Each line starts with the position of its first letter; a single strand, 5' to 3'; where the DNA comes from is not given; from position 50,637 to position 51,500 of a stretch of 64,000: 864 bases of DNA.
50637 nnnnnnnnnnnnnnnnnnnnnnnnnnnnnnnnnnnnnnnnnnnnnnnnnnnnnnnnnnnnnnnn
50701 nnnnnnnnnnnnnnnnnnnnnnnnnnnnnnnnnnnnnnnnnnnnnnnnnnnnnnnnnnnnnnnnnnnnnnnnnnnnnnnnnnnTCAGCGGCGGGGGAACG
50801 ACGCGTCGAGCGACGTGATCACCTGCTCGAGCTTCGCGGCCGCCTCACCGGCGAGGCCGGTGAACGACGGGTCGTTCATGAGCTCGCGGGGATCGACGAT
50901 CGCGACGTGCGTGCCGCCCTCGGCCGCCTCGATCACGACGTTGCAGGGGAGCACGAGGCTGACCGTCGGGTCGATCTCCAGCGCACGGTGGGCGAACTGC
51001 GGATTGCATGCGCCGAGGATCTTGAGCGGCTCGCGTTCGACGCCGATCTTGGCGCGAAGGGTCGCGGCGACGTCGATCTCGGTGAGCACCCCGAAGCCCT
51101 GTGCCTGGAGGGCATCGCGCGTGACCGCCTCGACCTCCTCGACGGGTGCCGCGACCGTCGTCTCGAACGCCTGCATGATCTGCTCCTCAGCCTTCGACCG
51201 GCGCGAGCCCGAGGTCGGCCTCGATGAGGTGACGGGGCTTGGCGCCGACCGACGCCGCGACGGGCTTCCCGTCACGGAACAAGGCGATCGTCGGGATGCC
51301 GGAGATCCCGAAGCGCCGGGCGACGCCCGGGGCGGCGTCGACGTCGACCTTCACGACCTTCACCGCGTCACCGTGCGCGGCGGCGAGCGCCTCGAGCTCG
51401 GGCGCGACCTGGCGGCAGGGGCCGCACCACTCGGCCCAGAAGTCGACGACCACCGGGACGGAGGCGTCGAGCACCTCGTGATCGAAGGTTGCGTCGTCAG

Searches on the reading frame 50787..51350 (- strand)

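Call 65: search_protein_families(library=pfam, proteins=[window:50787-51350:-], max_evalue=0.001)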
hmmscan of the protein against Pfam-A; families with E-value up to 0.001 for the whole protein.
window:50787-51350:- (188 aa): 1 family
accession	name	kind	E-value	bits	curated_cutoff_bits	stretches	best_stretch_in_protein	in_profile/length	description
PF03625.19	DUF302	-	1.8e-23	82.6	23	1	92-154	1-63/63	Domain of unknown function DUF302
